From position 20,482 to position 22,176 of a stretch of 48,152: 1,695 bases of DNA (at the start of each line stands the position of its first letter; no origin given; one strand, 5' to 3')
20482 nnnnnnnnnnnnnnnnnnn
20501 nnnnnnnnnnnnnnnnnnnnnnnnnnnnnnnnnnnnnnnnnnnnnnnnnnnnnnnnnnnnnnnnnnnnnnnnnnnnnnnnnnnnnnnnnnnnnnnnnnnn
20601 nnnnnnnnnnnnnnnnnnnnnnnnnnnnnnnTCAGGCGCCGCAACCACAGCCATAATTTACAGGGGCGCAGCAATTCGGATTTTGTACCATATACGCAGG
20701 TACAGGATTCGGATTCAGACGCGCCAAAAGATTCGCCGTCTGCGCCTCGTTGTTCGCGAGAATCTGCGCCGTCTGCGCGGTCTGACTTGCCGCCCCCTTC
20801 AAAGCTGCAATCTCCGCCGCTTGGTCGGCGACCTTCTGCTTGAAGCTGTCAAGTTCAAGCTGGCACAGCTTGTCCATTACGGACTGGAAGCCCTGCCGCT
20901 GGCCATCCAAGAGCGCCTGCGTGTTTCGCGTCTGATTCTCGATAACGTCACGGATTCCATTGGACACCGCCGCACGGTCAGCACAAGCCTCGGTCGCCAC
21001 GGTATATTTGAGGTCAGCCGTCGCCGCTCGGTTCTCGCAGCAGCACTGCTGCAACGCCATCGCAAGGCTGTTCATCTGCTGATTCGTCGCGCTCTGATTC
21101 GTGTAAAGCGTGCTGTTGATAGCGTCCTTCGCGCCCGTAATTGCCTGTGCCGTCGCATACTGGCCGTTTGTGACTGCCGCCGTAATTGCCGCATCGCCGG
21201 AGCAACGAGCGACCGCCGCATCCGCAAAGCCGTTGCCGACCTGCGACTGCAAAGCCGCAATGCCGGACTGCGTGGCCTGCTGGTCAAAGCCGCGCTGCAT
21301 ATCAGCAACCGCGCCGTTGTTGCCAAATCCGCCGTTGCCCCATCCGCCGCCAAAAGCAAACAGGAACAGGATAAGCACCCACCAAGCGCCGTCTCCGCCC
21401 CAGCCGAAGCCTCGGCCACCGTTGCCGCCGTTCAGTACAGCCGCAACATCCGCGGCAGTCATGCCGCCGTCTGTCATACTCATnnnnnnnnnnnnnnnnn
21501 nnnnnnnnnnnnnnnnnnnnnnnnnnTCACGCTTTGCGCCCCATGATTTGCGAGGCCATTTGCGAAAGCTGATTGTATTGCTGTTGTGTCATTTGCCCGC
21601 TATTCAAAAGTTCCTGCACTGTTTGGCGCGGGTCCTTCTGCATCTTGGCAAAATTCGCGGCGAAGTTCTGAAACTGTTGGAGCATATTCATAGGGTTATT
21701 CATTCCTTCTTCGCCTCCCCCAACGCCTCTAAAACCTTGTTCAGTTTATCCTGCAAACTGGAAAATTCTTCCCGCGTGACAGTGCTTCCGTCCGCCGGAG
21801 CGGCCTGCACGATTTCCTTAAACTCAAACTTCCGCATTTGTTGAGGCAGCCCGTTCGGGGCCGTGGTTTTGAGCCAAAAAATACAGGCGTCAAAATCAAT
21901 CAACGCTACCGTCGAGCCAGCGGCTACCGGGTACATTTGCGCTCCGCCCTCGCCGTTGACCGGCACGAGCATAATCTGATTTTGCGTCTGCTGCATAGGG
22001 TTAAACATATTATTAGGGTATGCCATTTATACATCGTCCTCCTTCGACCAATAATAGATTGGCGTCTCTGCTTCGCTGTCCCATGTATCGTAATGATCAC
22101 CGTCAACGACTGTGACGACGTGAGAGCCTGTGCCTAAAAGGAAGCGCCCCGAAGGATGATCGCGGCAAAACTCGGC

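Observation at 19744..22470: Terminator-bounded accessory operon of six unusual proteins at the prophage end next to att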

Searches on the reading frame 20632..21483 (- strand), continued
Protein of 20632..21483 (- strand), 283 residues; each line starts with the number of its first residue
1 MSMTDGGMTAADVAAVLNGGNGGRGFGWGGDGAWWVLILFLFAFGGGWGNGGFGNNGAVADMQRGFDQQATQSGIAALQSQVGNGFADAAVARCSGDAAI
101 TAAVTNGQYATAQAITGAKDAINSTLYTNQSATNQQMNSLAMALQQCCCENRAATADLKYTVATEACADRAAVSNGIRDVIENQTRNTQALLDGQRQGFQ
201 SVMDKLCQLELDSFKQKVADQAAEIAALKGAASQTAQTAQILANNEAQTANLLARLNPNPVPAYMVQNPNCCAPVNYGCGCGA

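Call 88: search_solved_structures(query=A3, max_evalue=10, show_alignments=3)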
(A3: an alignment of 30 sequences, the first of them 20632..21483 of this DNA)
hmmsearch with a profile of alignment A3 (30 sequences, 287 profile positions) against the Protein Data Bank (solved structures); distinct sequences matched with E-value up to 10: 0.

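Call 90: search_protein_families(library=pfam, proteins=[L105:5436-5846:+, L105:5871-6377:+, L105:6383-6607:+, L105:6610-7005:+, L105:7124-8263:+, L106:5476-6018:+, L106:6037-6570:+, L106:6871-7272:+, L106:7254-7748:+, L105:4030-4377:+], max_evalue=0.05)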
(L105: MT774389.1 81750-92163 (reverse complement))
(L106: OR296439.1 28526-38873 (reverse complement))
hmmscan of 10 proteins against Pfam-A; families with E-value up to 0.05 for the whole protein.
L105:5436-5846:+ (136 aa): 0 families

L105:5871-6377:+ (168 aa): 5 families
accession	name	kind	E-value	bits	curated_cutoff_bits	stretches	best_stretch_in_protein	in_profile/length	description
PF07321.17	YscO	-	0.0088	16.5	28.8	1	89-149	69-129/149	Type III secretion protein YscO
PF16043.11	DUF4795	-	0.012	15.5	34.8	1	85-161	80-152/208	Domain of unknown function (DUF4795)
PF18595.6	Nuf2_DHR10-like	-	0.027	15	28.4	1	89-162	5-81/117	Nuf2, DHR10-like domain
PF09375.15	Peptidase_M75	-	0.035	14.1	23.5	1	114-164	135-184/288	Imelysin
PF04859.17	DUF641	-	0.04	14.7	27.6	0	96-157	66-124/127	Plant protein of unknown function (DUF641)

L105:6383-6607:+ (74 aa): 0 families

L105:6610-7005:+ (131 aa): 1 family
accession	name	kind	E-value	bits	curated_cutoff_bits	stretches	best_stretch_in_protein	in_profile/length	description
PF14112.11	DUF4284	-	0.034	15.4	27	0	3-87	35-120/121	Immunity protein 22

L105:7124-8263:+ (379 aa): 1 family
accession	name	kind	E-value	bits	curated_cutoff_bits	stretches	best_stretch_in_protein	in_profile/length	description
PF18151.6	DUF5601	-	0.025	15.1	23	0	83-111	26-54/65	Domain of unknown function (DUF5601)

L106:5476-6018:+ (180 aa): 0 families

L106:6037-6570:+ (177 aa): 7 families
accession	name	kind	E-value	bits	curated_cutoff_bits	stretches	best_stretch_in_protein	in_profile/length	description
PF07426.16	Dynactin_p22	-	0.00027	21.2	25.2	1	79-168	17-113/168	Dynactin subunit p22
PF15188.11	CCDC-167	-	0.0034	18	27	1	113-173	10-70/84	Coiled-coil domain-containing protein 167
PF07851.19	TMEM120A-B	-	0.015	15.1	29.8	1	85-165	15-93/324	TMEM120A/B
PF04871.18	Uso1_p115_C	-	0.03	15.1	28.4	0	113-170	14-71/121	Uso1 / p115 like vesicle tethering protein, C terminal region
PF10312.14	Cactin_mid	-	0.03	14.5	23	1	72-148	59-137/194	Conserved mid region of cactin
PF03836.20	RasGAP_C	-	0.047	14.2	26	0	88-158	45-99/137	RasGAP C-terminus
PF11932.13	DUF3450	-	0.049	13.4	32.6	0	93-164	27-98/241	Protein of unknown function (DUF3450)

L106:6871-7272:+ (133 aa): 1 family
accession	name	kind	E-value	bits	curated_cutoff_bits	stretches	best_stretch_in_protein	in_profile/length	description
PF25223.1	DUF7841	-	5.3e-16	59.3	25.2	1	14-131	2-112/114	Domain of unknown function (DUF7841)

L106:7254-7748:+ (164 aa): 0 families

L105:4030-4377:+ (115 aa): 0 families

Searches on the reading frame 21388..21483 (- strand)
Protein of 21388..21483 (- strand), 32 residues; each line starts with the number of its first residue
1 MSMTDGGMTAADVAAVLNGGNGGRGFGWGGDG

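Call 76: search_protein_families(library=ncbifam, proteins=[window:21388-21483:-], max_evalue=10)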
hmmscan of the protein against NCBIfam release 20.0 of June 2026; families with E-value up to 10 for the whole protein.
seq(32 aa): 0 families

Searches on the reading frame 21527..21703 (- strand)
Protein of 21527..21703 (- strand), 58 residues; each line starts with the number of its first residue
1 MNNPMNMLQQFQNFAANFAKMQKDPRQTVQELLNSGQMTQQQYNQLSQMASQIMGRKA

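Call 4: search_protein_families(library=pfam, proteins=[window:21527-21703:-], max_evalue=0.1)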
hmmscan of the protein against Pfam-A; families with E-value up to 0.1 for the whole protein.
window:21527-21703:- (58 aa): 4 families
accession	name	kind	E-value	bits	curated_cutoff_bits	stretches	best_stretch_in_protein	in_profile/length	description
PF06791.18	TMP_2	-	0.0012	19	30.2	1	8-52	118-162/208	Prophage tail length tape measure protein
PF20656.2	MS_N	-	0.017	15.1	23.5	1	13-45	20-52/64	Malate synthase, N-terminal domain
PF13767.11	DUF4168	-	0.06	14.8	25.8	1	6-51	41-86/95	Domain of unknown function (DUF4168)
PF08971.16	GlgS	-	0.081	13.4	32.2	1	1-27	1-27/66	Glycogen synthesis protein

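Call 5: search_protein_families(library=phrogs, proteins=[window:21527-21703:-], max_evalue=0.1)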
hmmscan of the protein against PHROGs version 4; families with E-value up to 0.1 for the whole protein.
window:21527-21703:- (58 aa): 3 families
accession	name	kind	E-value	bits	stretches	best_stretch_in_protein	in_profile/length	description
phrog_22984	-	unknown function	1.8e-13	51.8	1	2-54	12-62/74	-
phrog_5656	-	unknown function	0.044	14.5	1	10-57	40-87/188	-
phrog_19674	-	unknown function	0.063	14.1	1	29-49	31-51/57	-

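Call 12: search_protein_families(library=ncbifam, proteins=[window:21527-21703:-], max_evalue=1)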
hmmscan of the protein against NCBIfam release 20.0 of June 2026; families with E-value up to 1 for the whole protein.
window:21527-21703:- (58 aa): 3 families
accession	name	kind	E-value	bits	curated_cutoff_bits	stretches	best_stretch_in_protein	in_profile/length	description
NF009251.0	PRK12607.1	equivalog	0.048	12.5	371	1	21-56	150-185/315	phosphoribosylaminoimidazolesuccinocarboxamide synthase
NF052470.1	CT584_fam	equivalog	0.063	12.8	220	1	8-51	35-78/179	CT584 family type III secretion system tip protein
NF002793.0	PRK02922.1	equivalog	0.064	13.2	105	1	1-27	3-29/68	cell surface composition regulator GlgS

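Call 13: search_protein_families(library=padloc, proteins=[window:21527-21703:-], max_evalue=1)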
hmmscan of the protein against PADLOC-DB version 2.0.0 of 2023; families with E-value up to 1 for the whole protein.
window:21527-21703:- (58 aa): 0 families

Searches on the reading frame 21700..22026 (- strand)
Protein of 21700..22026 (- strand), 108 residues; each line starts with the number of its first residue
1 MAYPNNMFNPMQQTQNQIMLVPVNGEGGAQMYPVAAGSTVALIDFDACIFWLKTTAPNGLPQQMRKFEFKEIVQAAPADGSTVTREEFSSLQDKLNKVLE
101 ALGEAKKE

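Call 4: search_protein_families(library=pfam, proteins=[window:21700-22026:-], max_evalue=0.1)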
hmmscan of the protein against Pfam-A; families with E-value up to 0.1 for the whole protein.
window:21700-22026:- (108 aa): 0 families

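Call 5: search_protein_families(library=phrogs, proteins=[window:21700-22026:-], max_evalue=0.1)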
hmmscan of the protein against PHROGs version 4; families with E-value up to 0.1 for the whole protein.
window:21700-22026:- (108 aa): 1 family
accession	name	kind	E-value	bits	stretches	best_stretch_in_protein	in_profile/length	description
phrog_21718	-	unknown function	7.1e-12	46.6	1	7-106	42-148/159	-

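Call 12: search_protein_families(library=ncbifam, proteins=[window:21700-22026:-], max_evalue=1)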
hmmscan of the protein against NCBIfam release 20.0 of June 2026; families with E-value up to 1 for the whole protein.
window:21700-22026:- (108 aa): 1 family
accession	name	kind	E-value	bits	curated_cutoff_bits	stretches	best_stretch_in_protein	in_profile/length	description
NF011597.0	PRK15022.1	equivalog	0.016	15.1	154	1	50-101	41-93/167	non-heme ferritin-like protein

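Call 13: search_protein_families(library=padloc, proteins=[window:21700-22026:-], max_evalue=1)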
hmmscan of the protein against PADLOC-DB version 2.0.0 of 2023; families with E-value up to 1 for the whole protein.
window:21700-22026:- (108 aa): 0 families

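Call 52: search_solved_structures(query=A4, max_evalue=10, show_alignments=2)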
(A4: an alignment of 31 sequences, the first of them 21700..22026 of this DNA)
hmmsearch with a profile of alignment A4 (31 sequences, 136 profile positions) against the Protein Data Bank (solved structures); distinct sequences matched with E-value up to 10: 9.
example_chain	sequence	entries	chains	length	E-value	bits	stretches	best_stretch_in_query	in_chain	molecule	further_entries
1ykd_A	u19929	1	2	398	0.62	13.4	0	52-83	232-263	adenylate cyclase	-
4bgn_A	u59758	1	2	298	0.98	12.8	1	96-130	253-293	VOLTAGE-GATED SODIUM CHANNEL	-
5fv8_A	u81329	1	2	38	0.99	12.7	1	93-119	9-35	FOSW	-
5gwm_B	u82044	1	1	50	1.6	12.1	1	85-125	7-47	Metabotropic GABA-B receptor subtype 3, isoform A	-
8h9e_J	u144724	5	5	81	2.7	11.3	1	86-128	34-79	ATPase inhibitor, mitochondrial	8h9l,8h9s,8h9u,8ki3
9had_C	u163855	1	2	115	3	11.2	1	88-129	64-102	DerF21_binder10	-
6h9l_A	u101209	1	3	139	3.2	11.1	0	97-128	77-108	Uncharacterized protein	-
1gmj_A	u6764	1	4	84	6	10.2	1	82-130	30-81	ATPASE INHIBITOR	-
1ohh_H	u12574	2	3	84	6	10.2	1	82-130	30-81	ATPase inhibitor, mitochondrial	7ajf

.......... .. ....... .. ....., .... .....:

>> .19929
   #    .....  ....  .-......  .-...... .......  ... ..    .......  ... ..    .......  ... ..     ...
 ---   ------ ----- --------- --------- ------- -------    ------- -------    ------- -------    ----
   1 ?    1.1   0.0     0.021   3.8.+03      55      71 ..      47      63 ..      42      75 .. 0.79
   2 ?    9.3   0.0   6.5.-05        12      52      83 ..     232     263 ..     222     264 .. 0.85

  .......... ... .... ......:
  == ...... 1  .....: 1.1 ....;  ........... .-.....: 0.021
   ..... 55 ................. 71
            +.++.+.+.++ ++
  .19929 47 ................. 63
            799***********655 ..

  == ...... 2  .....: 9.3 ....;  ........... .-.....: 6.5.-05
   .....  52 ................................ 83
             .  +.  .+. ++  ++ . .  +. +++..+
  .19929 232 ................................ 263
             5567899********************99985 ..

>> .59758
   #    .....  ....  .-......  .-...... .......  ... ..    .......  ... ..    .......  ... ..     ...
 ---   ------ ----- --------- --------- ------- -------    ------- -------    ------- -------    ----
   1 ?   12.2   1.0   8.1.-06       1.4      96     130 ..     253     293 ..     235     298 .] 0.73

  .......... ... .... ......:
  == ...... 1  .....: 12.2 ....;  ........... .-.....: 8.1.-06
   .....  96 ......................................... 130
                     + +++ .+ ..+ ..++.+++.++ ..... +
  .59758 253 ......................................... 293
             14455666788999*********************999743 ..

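Call 53: search_protein_families(library=pfam, alignment_id=A4, max_evalue=0.01)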
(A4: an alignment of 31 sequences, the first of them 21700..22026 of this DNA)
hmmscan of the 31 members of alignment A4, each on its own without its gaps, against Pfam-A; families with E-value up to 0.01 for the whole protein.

A. member 1, window:21700-22026:- (108 aa): 0 families

B. families by the number of members that match (of 31 scanned): 2 families
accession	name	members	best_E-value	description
PF09286.16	Pro-kuma_activ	1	0.0019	Pro-kumamolisin, activation domain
PF11832.13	DUF3352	1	0.0026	Protein of unknown function (DUF3352)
